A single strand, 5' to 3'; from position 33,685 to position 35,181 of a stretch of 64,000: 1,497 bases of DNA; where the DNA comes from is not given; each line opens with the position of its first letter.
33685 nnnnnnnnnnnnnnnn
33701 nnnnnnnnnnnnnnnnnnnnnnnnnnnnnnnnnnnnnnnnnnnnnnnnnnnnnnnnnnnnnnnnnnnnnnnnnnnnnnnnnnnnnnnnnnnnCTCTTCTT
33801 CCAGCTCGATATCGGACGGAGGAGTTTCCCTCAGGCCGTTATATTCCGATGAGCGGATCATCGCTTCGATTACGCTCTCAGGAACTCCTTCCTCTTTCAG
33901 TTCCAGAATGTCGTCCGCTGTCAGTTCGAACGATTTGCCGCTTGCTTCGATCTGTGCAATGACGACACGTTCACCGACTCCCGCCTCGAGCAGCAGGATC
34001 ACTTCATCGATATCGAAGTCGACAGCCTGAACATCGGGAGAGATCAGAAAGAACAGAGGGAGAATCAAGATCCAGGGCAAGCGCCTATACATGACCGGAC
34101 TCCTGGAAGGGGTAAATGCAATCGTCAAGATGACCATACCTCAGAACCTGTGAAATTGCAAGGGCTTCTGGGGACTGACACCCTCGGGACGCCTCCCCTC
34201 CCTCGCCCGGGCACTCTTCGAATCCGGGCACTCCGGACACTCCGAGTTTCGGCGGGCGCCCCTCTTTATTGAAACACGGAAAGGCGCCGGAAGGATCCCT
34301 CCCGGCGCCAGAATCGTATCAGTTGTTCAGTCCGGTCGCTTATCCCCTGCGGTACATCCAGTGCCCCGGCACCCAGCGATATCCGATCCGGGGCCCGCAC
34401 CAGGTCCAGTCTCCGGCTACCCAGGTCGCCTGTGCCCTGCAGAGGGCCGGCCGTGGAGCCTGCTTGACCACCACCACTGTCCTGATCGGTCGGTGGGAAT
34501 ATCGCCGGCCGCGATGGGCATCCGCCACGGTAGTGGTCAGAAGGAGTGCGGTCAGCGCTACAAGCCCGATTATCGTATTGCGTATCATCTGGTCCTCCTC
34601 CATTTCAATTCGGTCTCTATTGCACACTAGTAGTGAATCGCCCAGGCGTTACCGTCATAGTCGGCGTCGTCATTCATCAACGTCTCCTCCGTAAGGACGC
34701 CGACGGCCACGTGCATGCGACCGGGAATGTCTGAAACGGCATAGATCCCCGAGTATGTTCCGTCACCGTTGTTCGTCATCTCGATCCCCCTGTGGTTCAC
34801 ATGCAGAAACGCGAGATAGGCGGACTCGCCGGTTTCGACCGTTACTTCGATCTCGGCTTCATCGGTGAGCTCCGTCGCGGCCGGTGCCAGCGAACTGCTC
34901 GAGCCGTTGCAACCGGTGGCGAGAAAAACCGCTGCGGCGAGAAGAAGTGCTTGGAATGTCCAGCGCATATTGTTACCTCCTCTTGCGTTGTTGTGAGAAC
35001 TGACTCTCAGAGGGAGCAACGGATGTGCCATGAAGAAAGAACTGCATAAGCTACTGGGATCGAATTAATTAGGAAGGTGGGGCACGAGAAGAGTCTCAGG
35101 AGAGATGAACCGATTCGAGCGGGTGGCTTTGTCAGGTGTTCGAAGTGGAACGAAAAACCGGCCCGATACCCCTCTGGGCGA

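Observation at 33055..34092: Secreted protein with aromatic (W/Y/H)-rich block and RS-rich basic tail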

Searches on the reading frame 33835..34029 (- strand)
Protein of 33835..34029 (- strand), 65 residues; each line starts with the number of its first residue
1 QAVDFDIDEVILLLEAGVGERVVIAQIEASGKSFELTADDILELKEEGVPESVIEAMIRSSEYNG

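Call 17: find_homologous_proteins(query=A2, max_evalue=0.001)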
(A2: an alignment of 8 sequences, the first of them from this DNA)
Query A2 (8 sequences) (65 aa, profile of the alignment): 9 proteins with E <= 0.001 among 695 candidates.
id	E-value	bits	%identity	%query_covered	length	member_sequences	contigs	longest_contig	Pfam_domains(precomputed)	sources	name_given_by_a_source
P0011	3.2e-21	92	46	86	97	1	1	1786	-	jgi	-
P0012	1.5e-20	90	50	86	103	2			-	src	-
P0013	5.8e-20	88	52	83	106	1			-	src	-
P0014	2.4e-19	86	48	83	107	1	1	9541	-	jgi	jgi:hypothetical protein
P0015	2.2e-18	83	44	80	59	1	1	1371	-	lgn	-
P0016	1.1e-11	62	39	88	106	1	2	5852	-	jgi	jgi:hypothetical protein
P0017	3.7e-11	60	39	86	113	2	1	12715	-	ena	-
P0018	1.2e-10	59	36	85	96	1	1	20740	-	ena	-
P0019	1.1e-5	43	36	94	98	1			-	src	-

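Call 24: search_protein_representatives(alignment_id=A2)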
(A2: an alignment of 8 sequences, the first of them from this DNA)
Query: 8 sequences, 65 profile positions. Proteins with E-value up to 0.001 (for the whole library): 13522; up to 1e-10: 1853; up to 1e-30: 8. The best 150 are listed.
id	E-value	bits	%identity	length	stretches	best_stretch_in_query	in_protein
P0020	3.7e-38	145.0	-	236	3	2-62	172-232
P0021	2.3e-36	139.3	-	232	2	4-61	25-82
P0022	8.5e-35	134.3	-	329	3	2-62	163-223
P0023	1.4e-34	133.6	-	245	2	5-62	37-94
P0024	1.6e-34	133.4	-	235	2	5-62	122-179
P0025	2.6e-34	132.7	-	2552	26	38-57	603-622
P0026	6.4e-33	128.3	-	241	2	5-61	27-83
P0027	3.2e-31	122.8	-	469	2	3-59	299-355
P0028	3.6e-29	116.2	-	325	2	3-60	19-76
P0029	4.6e-28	112.7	-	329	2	7-62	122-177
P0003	1.0e-27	111.6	-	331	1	2-64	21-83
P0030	1.8e-27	110.8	-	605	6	3-59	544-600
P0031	4.3e-27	109.6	-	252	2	4-63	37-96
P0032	5.7e-27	109.2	-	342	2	9-62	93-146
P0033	8.0e-27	108.7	-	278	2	9-63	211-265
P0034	5.2e-26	106.1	-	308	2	7-61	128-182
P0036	2.7e-25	103.8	-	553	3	2-57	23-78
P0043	6.4e-23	96.2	-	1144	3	4-63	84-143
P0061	1.6e-20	88.6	-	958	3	3-62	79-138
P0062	2.0e-20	88.3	-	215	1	2-62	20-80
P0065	2.4e-20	88.0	-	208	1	4-62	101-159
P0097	1.6e-18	82.2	-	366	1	4-62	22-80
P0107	4.3e-18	80.8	-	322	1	3-62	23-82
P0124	1.2e-17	79.4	-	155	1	3-62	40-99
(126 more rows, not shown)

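Call 29: search_protein_families(library=pfam, alignment_id=A3, max_evalue=0.001)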
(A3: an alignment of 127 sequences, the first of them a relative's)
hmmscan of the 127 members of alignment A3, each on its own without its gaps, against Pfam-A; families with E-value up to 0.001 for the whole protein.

A. member 1, P0020 (236 aa): 0 families

B. families by the number of members that match (of 127 scanned): 49 families (the first 25 are shown)
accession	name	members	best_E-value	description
PF24625.1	DUF7626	12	6e-23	Domain of unknown function (DUF7626)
PF13441.11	Gly-zipper_YMGG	7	1.2e-10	YMGG-like Gly-zipper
PF13488.11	Gly-zipper_Omp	6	7.4e-12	Glycine zipper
PF05433.20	Rick_17kDa_Anti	5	3.6e-06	Glycine zipper 2TM domain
PF10911.13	T7-like_Y65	4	5e-33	Bacteriophage T7-like gene 6.5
PF13436.11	Gly-zipper_OmpA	4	9.3e-06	Glycine-zipper domain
PF14747.11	DUF4473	3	0.0001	Domain of unknown function (DUF4473)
PF18255.9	SAM_DprA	2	1.1e-52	DNA processing protein A sterile alpha motif domain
PF07719.23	TPR_2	2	7.8e-26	Tetratricopeptide repeat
PF13365.12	Trypsin_2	2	4.4e-23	Trypsin-like peptidase domain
PF00515.34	TPR_1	2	3.1e-21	Tetratricopeptide repeat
PF02787.25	CPSase_L_D3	2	5.2e-21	Carbamoyl-phosphate synthetase large chain, oligomerisation domain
PF13432.12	TPR_16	2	2.5e-19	Tetratricopeptide repeat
PF13431.12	TPR_17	2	4.2e-19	Tetratricopeptide repeat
PF13428.12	TPR_14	2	1.3e-17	Tetratricopeptide repeat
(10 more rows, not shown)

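Call 30: search_protein_families(library=pfam, proteins=[P0020, P0021, P0022, P0024, P0025, P0027, P0030, P0036, P0043, P0061], max_evalue=0.01)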
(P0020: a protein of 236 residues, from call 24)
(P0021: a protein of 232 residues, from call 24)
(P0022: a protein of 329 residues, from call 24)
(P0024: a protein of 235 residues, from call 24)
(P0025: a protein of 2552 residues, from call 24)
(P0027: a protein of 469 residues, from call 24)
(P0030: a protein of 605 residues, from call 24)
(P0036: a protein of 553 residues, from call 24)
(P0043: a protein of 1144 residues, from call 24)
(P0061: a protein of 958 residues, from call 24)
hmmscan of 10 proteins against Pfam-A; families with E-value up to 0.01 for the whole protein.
P0020 (236 aa): 0 families

P0021 (232 aa): 4 families
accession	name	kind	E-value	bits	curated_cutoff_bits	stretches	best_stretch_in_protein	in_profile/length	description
PF24625.1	DUF7626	-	0.00011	22.4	27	0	60-81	7-28/55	Domain of unknown function (DUF7626)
PF22943.2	HTH_68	-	0.00011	22.2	27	0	61-79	9-27/45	Putative helix-turn-helix domain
PF14747.11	DUF4473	-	0.00026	21.9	25.9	0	64-80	10-26/78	Domain of unknown function (DUF4473)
PF04189.18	Gcd10p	-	0.0004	20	27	0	46-80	95-131/295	Gcd10p family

P0022 (329 aa): 2 families
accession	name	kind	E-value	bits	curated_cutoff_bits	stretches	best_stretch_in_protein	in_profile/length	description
PF17573.8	GA-like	-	0.00016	21.9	25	0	264-287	16-39/50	GA-like domain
PF04225.17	LysM_OapA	-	0.0095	16.5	22.3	0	53-130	3-80/85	Opacity-associated protein A LysM-like domain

P0024 (235 aa): 1 family
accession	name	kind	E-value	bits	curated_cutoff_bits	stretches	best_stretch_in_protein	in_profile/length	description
PF24625.1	DUF7626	-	0.001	19.3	27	0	156-184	5-35/55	Domain of unknown function (DUF7626)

P0025 (2552 aa): 9 families
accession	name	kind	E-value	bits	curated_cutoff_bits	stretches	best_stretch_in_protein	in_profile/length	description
PF18255.9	SAM_DprA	-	1.1e-52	176.3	26.2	0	2045-2064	7-26/62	DNA processing protein A sterile alpha motif domain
PF10911.13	T7-like_Y65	-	5e-33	113.1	25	0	2041-2067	38-64/77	Bacteriophage T7-like gene 6.5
PF24625.1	DUF7626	-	6e-23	80.8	27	0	756-782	2-28/55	Domain of unknown function (DUF7626)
PF02787.25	CPSase_L_D3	-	5.2e-21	74.9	26.6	0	753-779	51-79/80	Carbamoyl-phosphate synthetase large chain, oligomerisation domain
PF02536.19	mTERF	-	1.6e-20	73.7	23.1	0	1310-1392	94-169/314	mTERF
PF19694.4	DUF6194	-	9.5e-18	64.8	27.1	0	1400-1431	29-59/146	Family of unknown function (DUF6194)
PF02126.24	PTE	-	2.9e-11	43.8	22.4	0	1317-1391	222-290/298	Phosphotriesterase family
PF04695.18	Pex14_N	-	4.1e-08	33.2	23.2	0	1204-1229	20-45/46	Pex14 N-terminal domain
PF14747.11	DUF4473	-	0.0001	23.2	25.9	0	759-784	4-29/78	Domain of unknown function (DUF4473)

P0027 (469 aa): 0 families

P0030 (605 aa): 0 families

P0036 (553 aa): 1 family
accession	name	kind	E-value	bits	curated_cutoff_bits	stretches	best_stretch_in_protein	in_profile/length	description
PF01789.22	PsbP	-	7.4e-07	29.8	23.5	1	159-311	8-154/155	PsbP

P0043 (1144 aa): 23 families
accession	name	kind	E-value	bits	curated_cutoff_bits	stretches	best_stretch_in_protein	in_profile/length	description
PF07719.23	TPR_2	-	7.8e-26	88.5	27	2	747-777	4-34/34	Tetratricopeptide repeat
PF00515.34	TPR_1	-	3.1e-21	74.7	27.8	2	747-777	4-34/34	Tetratricopeptide repeat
PF13365.12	Trypsin_2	-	6.1e-21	76.1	27.6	1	404-558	1-144/144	Trypsin-like peptidase domain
PF13432.12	TPR_16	-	2.5e-19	69.8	32.7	2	749-812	2-65/65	Tetratricopeptide repeat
PF13431.12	TPR_17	-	4.2e-19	67.6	24.4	2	663-695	1-33/34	Tetratricopeptide repeat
PF13428.12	TPR_14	-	1.3e-17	62.9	23.5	1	676-717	2-43/44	Tetratricopeptide repeat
PF14559.12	TPR_19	-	2.6e-17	63.3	25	3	758-816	5-63/68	Tetratricopeptide repeat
PF13414.12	TPR_11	-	4.2e-17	62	26.8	1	751-790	1-40/42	TPR repeat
PF13424.12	TPR_12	-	4.4e-15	56.1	30.1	2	711-775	5-76/77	Tetratricopeptide repeat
PF13181.12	TPR_8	-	3.1e-14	52.3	25.7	2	747-777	4-34/34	Tetratricopeptide repeat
PF12895.13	ANAPC3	-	8.7e-12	45.6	27.2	1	660-728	8-75/82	Anaphase-promoting complex, cyclosome, subunit 3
PF00089.32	Trypsin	-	9.1e-12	45.7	20.6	1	402-564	25-199/220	Trypsin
PF13371.12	TPR_9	-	2e-11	44.1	35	1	757-818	8-69/73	Tetratricopeptide repeat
PF23914.1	TPR_CcmH_CycH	-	6.2e-11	42.8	42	2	748-842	54-151/158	Cytochrome c-type biogenesis protein H TPR domain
PF13374.12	TPR_10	-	8.6e-08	32.4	27.5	0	678-703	5-30/42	Tetratricopeptide repeat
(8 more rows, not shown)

P0061 (958 aa): 18 families
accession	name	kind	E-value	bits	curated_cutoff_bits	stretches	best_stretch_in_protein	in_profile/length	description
PF13365.12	Trypsin_2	-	4.4e-23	83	27.6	1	404-555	1-144/144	Trypsin-like peptidase domain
PF14559.12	TPR_19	-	1.4e-13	51.4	25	1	682-747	2-66/68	Tetratricopeptide repeat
PF12895.13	ANAPC3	-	1.2e-12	48.4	27.2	1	685-745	3-63/82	Anaphase-promoting complex, cyclosome, subunit 3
PF13181.12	TPR_8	-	1.3e-12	47.2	25.7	0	794-824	2-32/34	Tetratricopeptide repeat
PF00089.32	Trypsin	-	3.2e-12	47.2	20.6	1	404-560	27-199/220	Trypsin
PF13432.12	TPR_16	-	1.3e-11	45.1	32.7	2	679-734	5-60/65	Tetratricopeptide repeat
PF13428.12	TPR_14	-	1.6e-11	44.1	23.5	0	706-747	2-42/44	Tetratricopeptide repeat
PF07719.23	TPR_2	-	2.5e-10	40.1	27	0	910-942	2-34/34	Tetratricopeptide repeat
PF00515.34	TPR_1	-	1.2e-09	38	27.8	1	910-941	2-33/34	Tetratricopeptide repeat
PF23914.1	TPR_CcmH_CycH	-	1.3e-09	38.6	42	0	791-836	48-93/158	Cytochrome c-type biogenesis protein H TPR domain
PF13424.12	TPR_12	-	2.7e-08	34.3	30.1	0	888-938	19-74/77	Tetratricopeptide repeat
PF25064.1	ARM_TT21_5th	-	5.4e-07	30.4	27.8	0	796-869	4-79/117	TT21 fifth ARM repeats domain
PF13431.12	TPR_17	-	1.1e-06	28.8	24.4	0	781-813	2-33/34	Tetratricopeptide repeat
PF13176.12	TPR_7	-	1.1e-06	28.6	27.9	0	911-940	1-30/36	Tetratricopeptide repeat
PF13174.12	TPR_6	-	3.4e-06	27.8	26.3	0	706-729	1-24/33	Tetratricopeptide repeat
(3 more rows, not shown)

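Call 37: predict_structure(alignment_id=A4)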
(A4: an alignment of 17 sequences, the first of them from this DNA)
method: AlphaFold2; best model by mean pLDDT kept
length: 65 residues; sequences in the alignment: 17
mean_pLDDT: 90.8   pTM: 0.77
mean pLDDT of the five models: 90.8, 89.5, 89.5, 89.3, 88.4
residues with pLDDT >= 90: 51; 70-90: 9; 50-70: 5; < 50: 0
segments of 3 or more residues with pLDDT < 50: none
pLDDT, mean of each block of 10 residues (from residue 1): 80 96 94 92 97 95 71
secondary structure, 60 per line:
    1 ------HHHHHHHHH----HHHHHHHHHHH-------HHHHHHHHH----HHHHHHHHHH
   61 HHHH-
elements in order: H7-15 H20-30 H38-46 H51-64

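Call 42: fold_search(model_id=the predicted structure, library=pdb)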
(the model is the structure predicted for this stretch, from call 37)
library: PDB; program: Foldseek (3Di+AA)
matches with E <= 10: 25; with E <= 0.001: 0
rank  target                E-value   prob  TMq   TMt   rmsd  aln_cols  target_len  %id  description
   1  8iqh_G                2.5e+00  0.04  0.23  0.03  15.2        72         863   14  Structure of Full-Length AsfvPrimPol in Apo-Form (released 2023-07-26)
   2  8iqh_I                2.5e+00  0.03  0.24  0.03  17.0        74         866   16  Structure of Full-Length AsfvPrimPol in Apo-Form (released 2023-07-26)
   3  9ivf_C                3.6e+00  0.02  0.21  0.04  16.9        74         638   15  Structure of Full-Length AsfvPrimPol with polyT DNA (released 2025-12-24)
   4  8cwy_A                4.1e+00  0.11  0.42  0.09   6.8        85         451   21  Accurate computational design of genetically encoded 3D protein crystals (released 2023-11-01)
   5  8wwa_D                4.1e+00  0.03  0.23  0.04  15.4        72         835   12  Structure of AMPPNP-Form AsfvPrimPol Hexamer (released 2025-04-30)
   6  8ww6_E                4.1e+00  0.02  0.22  0.04  16.9        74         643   14  Structure of ATP-rs-Form AsfvPrimPol Hexamer (released 2025-04-30)
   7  9iwa_B                4.6e+00  0.02  0.23  0.04  16.1        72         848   14  Structure of apo AsfvPrimPol with dodecamer (released 2025-12-24)
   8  8iqh_A                4.6e+00  0.02  0.21  0.03  17.2        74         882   15  Structure of Full-Length AsfvPrimPol in Apo-Form (released 2023-07-26)
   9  5cwb                  4.9e+00  0.11  0.37  0.13  10.6        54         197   22  Crystal structure of de novo designed helical repeat protein DHR4 (released 2015-12-16)
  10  8wvz_A                4.9e+00  0.02  0.22  0.04  16.8        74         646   14  Structure of ADP-Form AsfvPrimPol Hexamer (released 2024-10-30)
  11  7e8k_B                5.6e+00  0.03  0.24  0.11  14.0        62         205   13  Crystal structure of Proteinaceous RNase P (PRORP) from Planctomycetes bacterium GWF2_40_8 (released 2022-03-02)
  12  9iwa_F                5.6e+00  0.02  0.23  0.04  15.2        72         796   12  Structure of apo AsfvPrimPol with dodecamer (released 2025-12-24)
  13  8wwa_E                5.6e+00  0.02  0.21  0.04  17.2        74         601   14  Structure of AMPPNP-Form AsfvPrimPol Hexamer (released 2025-04-30)
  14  8iqi_B                5.9e+00  0.01  0.21  0.03  17.2        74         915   15  Structure of Full-Length AsfvPrimPol in Complex-Form (released 2023-07-26)
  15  8wwa_F                6.7e+00  0.01  0.21  0.04  17.2        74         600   14  Structure of AMPPNP-Form AsfvPrimPol Hexamer (released 2025-04-30)
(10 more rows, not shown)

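Call 46: search_solved_structures(query=A4, max_evalue=10, show_alignments=3)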
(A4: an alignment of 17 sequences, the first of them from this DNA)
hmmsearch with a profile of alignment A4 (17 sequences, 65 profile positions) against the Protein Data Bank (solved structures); distinct sequences matched with E-value up to 10: 15.
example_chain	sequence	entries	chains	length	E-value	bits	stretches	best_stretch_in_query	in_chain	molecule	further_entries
5ccb_B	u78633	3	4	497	0.015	18.1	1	26-60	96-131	tRNA (adenine(58)-N(1))-methyltransferase non-catalytic subunit TRM6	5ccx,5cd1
2hz2_A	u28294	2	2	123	0.13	15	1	30-55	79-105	Cyanoglobin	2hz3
1mwb_A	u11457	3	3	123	0.13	15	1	30-55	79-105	Cyanoglobin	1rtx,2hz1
1s69_A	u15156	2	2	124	0.13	15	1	30-55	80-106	Cyanoglobin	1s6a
2hhg_A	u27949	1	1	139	0.2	14.4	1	34-54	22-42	Hypothetical protein RPA3614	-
3uh8_A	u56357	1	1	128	0.39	13.5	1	10-33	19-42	ORF48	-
4g2d_A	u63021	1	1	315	0.39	13.5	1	39-57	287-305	Aryldialkylphosphatase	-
5tov_A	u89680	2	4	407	0.59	12.9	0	27-46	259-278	Adenosylhomocysteinase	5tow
3x2e_A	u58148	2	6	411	0.6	12.9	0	27-46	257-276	Adenosylhomocysteinase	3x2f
6o8w_T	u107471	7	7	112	0.66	12.8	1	15-42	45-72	50S ribosomal protein L22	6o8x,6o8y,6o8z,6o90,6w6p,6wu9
7nhk_V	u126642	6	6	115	0.67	12.7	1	15-42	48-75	50S ribosomal protein L22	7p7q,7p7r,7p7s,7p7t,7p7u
2ree_A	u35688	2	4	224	0.68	12.7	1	29-59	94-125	CurA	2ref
9h2j_N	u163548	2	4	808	0.69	12.7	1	24-46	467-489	Protein Ac66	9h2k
5eqj_A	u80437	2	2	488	0.95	12.3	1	2-35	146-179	tRNA (adenine(58)-N(1))-methyltransferase non-catalytic subunit TRM6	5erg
7ll8_C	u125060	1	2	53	1.4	11.7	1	39-59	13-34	RFX-V1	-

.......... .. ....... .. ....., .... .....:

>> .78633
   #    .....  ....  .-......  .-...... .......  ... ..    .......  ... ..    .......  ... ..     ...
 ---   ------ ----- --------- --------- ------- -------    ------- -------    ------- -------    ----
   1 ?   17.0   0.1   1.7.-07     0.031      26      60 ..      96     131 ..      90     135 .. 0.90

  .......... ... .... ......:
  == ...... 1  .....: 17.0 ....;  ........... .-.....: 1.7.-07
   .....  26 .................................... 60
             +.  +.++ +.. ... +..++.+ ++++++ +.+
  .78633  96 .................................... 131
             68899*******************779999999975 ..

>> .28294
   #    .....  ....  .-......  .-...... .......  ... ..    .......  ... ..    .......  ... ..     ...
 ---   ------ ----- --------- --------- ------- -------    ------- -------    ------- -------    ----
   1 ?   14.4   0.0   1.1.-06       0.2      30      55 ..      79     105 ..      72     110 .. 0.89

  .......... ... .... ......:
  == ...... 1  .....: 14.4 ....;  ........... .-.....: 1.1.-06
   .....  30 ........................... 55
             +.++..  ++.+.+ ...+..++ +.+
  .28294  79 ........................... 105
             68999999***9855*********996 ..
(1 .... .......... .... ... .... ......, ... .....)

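Call 61: search_protein_families(library=ncbifam, proteins=[P0020, P0022, P0025, P0030, P0062, P0097, P0107, P0124, P0065, P0034], max_evalue=0.01)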
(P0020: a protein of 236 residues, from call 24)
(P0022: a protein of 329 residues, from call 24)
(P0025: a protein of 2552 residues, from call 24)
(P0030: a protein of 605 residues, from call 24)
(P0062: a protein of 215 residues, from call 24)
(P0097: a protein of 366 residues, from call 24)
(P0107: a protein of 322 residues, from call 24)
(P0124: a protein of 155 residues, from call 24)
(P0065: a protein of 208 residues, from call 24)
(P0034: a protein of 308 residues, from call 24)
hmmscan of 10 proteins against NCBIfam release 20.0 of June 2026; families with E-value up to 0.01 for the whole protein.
P0020 (236 aa): 0 families

P0022 (329 aa): 1 family
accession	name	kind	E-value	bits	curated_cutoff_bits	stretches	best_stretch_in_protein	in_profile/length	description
NF007953.1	PRK10672.1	equivalog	0.005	16.4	201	1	3-51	2-49/362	endolytic peptidoglycan transglycosylase RlpA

P0025 (2552 aa): 2 families
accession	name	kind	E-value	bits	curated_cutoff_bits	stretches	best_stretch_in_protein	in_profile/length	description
TIGR00721.1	tfx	subfamily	1.2e-24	86.8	60.25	0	1096-1123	9-36/137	Tfx family DNA-binding protein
NF052366.1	photon_PedR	equivalog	9.8e-07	28.9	120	0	2039-2067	5-33/74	photosynthetic electron transport-dependent transcriptional regulator PedR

P0030 (605 aa): 0 families

P0062 (215 aa): 0 families

P0097 (366 aa): 0 families

P0107 (322 aa): 0 families

P0124 (155 aa): 0 families

P0065 (208 aa): 2 families
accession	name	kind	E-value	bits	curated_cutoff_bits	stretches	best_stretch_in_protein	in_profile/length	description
NF053611.1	YiaD_Gzip_OmpA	equivalog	1.2e-13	51.2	175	1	23-87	7-74/206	YiaD family glycine zipper/OmpA-like lipoprotein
NF038224.1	OmpA_like_CmpA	equivalog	0.0021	17.7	300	1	23-81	17-77/233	C-OmpA-like family protein CmpA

P0034 (308 aa): 0 families

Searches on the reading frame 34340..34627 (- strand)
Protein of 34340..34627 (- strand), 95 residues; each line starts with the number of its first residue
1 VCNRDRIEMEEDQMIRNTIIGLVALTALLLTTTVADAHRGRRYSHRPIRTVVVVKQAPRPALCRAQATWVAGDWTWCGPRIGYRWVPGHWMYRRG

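Call 9: search_protein_families(library=pfam, proteins=[window:34340-34627:-], max_evalue=0.001)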
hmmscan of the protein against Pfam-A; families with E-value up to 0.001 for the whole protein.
window:34340-34627:- (95 aa): 0 families

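Call 22: search_protein_families(library=ncbifam, proteins=[window:34340-34627:-], max_evalue=1)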
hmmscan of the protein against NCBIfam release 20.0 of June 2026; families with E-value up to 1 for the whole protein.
window:34340-34627:- (95 aa): 2 families
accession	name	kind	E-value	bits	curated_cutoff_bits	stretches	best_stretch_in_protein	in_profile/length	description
NF037971.1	lipo_BcpO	exception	0.003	17.8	80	1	64-90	38-62/66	CDI system lipoprotein BcpO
NF033490.1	small_SPW0924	hypoth_equivalog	0.017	15.2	33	1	20-52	9-40/44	SPW_0924 family protein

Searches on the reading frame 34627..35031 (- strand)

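Call 9: search_protein_families(library=pfam, proteins=[window:34627-35031:-], max_evalue=0.001)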
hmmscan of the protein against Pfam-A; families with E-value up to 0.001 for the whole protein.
window:34627-35031:- (134 aa): 0 families

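Call 22: search_protein_families(library=ncbifam, proteins=[window:34627-35031:-], max_evalue=1)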
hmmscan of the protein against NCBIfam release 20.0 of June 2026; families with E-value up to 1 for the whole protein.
window:34627-35031:- (134 aa): 1 family
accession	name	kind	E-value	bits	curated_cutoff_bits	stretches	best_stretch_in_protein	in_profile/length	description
NF058595.1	invert_tail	domain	0.0058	16.9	37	1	19-67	48-96/113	lipo-invert putative C-terminal anchoring domain-containing protein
